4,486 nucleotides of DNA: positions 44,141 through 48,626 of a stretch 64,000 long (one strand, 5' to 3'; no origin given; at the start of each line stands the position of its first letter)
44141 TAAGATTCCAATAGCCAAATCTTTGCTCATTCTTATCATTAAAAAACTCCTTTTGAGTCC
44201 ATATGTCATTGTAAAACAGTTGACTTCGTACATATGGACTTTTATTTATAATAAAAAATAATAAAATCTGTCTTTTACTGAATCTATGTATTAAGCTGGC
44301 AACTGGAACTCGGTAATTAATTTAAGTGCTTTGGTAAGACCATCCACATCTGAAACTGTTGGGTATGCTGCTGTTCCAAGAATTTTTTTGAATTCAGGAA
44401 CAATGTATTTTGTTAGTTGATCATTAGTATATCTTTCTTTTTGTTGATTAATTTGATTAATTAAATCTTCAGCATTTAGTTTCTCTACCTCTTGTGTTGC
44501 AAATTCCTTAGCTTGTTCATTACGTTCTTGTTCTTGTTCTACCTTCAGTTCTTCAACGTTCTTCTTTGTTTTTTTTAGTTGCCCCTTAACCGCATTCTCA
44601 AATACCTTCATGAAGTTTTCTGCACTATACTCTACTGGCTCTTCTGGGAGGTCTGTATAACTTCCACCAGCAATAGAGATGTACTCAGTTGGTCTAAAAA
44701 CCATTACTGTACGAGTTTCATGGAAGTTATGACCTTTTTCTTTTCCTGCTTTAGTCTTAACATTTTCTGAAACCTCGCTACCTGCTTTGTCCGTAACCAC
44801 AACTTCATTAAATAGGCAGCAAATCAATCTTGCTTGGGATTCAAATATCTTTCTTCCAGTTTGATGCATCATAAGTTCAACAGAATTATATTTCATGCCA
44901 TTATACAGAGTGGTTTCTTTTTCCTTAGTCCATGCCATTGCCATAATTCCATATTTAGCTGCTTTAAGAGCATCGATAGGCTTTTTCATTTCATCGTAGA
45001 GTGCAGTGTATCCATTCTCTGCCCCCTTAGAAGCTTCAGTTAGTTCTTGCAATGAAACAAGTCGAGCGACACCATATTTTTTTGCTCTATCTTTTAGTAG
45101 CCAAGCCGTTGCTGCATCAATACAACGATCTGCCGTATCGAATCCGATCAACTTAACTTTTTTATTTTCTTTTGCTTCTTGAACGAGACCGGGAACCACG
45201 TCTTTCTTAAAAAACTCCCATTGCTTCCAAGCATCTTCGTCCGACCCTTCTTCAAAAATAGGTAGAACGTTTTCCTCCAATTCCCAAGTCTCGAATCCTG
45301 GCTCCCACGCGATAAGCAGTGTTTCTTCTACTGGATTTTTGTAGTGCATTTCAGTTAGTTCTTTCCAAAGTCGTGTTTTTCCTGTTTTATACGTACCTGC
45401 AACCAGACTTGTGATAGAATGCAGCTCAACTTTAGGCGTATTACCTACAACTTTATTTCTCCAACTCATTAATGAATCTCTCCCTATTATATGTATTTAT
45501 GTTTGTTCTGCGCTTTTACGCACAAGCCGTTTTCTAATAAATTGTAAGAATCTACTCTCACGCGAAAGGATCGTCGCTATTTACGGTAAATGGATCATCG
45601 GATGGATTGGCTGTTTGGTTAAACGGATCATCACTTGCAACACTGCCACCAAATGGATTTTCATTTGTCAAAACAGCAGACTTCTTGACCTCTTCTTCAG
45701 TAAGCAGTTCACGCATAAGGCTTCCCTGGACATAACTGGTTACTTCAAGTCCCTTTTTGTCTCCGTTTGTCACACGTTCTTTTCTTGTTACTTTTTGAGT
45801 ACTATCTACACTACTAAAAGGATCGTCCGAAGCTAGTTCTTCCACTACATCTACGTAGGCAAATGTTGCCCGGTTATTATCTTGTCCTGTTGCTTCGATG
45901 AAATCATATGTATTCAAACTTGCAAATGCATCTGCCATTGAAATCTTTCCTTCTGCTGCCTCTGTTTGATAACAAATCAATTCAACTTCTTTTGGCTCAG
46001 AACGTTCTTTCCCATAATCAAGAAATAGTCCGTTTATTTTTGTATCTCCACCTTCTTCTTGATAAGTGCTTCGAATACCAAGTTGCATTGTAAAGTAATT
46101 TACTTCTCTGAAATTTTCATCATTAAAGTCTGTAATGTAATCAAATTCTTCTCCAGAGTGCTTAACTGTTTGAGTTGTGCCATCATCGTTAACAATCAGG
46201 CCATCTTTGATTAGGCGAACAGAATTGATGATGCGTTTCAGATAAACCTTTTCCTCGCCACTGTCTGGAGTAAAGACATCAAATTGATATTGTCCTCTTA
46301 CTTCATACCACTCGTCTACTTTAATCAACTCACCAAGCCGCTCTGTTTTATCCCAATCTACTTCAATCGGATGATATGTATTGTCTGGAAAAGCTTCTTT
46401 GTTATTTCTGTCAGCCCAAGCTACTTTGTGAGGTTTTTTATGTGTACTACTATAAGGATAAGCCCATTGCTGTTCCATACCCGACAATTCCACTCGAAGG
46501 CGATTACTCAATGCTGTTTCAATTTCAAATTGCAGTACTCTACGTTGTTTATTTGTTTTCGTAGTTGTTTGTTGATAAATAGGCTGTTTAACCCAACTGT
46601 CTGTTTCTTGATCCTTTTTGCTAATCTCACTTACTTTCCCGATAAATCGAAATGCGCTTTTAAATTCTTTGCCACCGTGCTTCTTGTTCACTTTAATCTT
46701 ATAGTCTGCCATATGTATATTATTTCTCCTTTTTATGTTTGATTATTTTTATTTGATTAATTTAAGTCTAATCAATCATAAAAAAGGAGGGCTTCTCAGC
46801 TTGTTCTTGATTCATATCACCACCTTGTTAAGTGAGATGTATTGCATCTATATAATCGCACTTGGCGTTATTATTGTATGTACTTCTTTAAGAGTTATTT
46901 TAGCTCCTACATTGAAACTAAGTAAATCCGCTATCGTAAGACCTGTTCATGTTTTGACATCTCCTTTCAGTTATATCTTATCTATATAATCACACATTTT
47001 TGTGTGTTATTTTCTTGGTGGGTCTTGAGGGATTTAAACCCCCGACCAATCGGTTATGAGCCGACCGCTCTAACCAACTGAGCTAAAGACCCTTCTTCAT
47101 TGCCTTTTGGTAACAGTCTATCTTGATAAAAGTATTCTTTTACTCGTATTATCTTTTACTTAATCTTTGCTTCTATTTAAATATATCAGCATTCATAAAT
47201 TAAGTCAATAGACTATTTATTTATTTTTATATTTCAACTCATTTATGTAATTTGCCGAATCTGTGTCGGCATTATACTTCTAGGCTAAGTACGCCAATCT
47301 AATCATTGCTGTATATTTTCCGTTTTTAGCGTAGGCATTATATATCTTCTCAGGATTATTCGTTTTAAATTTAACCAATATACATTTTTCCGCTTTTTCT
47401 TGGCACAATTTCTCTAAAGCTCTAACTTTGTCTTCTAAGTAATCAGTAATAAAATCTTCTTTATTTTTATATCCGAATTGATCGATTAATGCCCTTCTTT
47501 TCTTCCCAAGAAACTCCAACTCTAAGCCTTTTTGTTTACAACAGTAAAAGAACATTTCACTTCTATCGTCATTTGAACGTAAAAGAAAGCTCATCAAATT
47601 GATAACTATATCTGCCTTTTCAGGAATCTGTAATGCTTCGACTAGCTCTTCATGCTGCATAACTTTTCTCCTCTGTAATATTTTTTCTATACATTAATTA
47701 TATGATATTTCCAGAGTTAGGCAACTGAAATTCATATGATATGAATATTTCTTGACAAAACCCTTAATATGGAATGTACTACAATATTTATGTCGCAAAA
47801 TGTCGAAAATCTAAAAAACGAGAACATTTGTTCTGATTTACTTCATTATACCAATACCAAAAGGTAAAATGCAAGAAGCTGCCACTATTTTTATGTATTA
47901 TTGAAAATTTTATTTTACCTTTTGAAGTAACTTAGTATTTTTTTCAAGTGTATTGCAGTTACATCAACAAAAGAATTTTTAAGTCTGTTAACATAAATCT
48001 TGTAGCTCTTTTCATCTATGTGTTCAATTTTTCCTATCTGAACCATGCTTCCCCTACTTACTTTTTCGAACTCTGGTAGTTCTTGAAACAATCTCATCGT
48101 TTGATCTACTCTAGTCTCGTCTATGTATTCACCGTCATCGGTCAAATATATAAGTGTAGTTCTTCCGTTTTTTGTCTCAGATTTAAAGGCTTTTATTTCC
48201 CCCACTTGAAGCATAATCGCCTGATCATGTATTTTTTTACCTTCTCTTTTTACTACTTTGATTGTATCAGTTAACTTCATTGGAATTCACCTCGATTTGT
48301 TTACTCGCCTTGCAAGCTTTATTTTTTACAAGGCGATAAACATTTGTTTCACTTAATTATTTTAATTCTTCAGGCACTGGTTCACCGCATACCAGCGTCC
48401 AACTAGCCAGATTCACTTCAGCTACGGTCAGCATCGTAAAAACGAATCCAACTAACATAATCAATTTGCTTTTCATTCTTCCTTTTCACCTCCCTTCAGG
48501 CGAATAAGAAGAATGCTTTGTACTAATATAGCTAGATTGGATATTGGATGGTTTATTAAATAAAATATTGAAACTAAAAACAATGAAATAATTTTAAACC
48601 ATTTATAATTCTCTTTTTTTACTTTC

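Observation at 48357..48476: Unannotated 39-aa ORF with hallmarks of an AgrD/LamD autoinducing-peptide precursor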

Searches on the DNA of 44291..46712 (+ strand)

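Call 10: search_dna_similar(query=window:44291-46712:+, collection=phages, mode=distant, max_rows=15)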
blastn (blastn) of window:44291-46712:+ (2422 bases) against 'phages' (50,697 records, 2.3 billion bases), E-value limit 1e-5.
Records with a match: 3; places in all: 3; records where one place covers at least 80% of the query: 0.
Best place of each record, by identity: 60-80% 3.
By first word of the organism name: Bacillus 3.
By host as written in the record: Bacillus subtilis Delta6 2; Bacillus subtilis 1.
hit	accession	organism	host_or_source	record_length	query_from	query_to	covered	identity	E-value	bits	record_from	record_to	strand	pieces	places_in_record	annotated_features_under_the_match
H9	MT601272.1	Bacillus phage vB_BsuS-Goe11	Bacillus subtilis Delta6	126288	275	2407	58%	66.5%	8e-64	399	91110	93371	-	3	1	hypothetical: hypothetical protein (x2)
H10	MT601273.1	Bacillus phage vB_BsuS-Goe12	Bacillus subtilis Delta6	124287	275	2407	58%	66.5%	8e-64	399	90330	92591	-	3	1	hypothetical: hypothetical protein (x2)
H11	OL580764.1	Bacillus phage vB_BsuS-Goe14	Bacillus subtilis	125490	275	2407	58%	66.5%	8e-64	399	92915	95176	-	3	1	hypothetical protein (x2)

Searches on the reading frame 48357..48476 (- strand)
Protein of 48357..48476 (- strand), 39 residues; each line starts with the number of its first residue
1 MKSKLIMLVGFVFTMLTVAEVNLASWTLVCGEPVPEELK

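Call 3: search_protein_families(library=pfam, proteins=[window:48357-48476:-], max_evalue=1)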
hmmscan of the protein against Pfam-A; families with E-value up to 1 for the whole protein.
window:48357-48476:- (39 aa): 0 families

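Call 4: search_protein_families(library=ncbifam, proteins=[window:48357-48476:-], max_evalue=1)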
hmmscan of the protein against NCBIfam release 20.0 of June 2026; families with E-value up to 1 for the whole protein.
window:48357-48476:- (39 aa): 1 family
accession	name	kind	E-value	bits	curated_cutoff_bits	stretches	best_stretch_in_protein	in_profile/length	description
TIGR04223.1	quorum_AgrD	subfamily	0.15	12.2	19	1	4-39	2-37/38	AgrD family cyclic lactone autoinducer peptide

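Call 25: list_cluster_members(proteins=[window:48360-48476:-, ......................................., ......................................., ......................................, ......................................, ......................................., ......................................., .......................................])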
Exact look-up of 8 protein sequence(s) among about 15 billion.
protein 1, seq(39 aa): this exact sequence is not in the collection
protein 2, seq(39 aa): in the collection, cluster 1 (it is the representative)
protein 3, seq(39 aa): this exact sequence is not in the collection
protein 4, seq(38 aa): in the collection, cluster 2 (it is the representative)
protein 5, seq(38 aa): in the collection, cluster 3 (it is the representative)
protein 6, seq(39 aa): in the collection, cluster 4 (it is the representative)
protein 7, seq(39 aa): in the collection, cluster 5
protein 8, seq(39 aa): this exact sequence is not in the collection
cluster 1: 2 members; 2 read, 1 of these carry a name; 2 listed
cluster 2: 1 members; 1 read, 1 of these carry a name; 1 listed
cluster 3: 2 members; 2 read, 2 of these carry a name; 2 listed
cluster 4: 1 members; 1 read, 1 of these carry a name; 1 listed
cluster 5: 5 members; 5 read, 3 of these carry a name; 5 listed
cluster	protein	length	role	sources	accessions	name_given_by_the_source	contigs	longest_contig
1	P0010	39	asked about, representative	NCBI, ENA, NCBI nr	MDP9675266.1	hypothetical protein J2W97_001249 [Paenibacillus jamilae] | hypothetical protein [Paenibacillus jamilae]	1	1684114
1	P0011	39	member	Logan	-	-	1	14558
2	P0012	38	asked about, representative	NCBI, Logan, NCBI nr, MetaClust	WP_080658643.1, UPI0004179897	cyclic lactone autoinducer peptide [Paenibacillus polymyxa] | status=active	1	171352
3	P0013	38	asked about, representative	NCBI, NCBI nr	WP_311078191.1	cyclic lactone autoinducer peptide [Paenibacillus polymyxa]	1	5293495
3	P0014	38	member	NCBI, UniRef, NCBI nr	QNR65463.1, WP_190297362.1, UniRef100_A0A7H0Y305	cyclic lactone autoinducer peptide [Paenibacillus peoriae] | Cyclic lactone autoinducer peptide n=1 Tax=Paenibacillus peoriae TaxID=59893 ...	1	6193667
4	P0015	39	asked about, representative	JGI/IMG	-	hypothetical protein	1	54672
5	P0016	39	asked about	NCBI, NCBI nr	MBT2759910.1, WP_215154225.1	AgrD family cyclic lactone autoinducer peptide [Paenibacillus sp. ISL-20] | cyclic lactone autoinducer peptide [Paenibacillus sp. ISL-20]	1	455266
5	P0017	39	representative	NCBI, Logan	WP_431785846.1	AgrD family cyclic lactone autoinducer peptide [Paenibacillus lactis]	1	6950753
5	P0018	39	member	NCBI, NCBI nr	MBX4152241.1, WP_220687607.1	AgrD family cyclic lactone autoinducer peptide [Paenibacillus lautus] | cyclic lactone autoinducer peptide [Paenibacillus lautus]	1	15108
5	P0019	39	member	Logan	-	-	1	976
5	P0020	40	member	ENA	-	-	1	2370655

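Call 27: search_protein_families(library=ncbifam, alignment_id=A1, max_evalue=1)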
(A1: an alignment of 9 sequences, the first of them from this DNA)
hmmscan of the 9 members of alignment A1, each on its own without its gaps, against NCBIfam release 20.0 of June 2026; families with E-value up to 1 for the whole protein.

A. member 1, seq(39 aa): 1 family
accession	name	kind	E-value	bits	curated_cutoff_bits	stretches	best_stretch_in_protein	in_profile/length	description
TIGR04223.1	quorum_AgrD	subfamily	0.15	12.2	19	1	4-39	2-37/38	AgrD family cyclic lactone autoinducer peptide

B. families by the number of members that match (of 9 scanned): 3 families
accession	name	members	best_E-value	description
TIGR04223.1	quorum_AgrD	8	9.5e-07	AgrD family cyclic lactone autoinducer peptide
NF000146.2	trim_DfrA24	1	0.1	trimethoprim-resistant dihydrofolate reductase DfrA24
NF004285.1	PRK05696.1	1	0.15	flagellar basal body-associated protein FliL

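Call 33: search_protein_families(library=phrogs, proteins=[window:48357-48476:-], max_evalue=0.001)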
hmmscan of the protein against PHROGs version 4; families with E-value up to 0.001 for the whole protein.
window:48357-48476:- (39 aa): 0 families
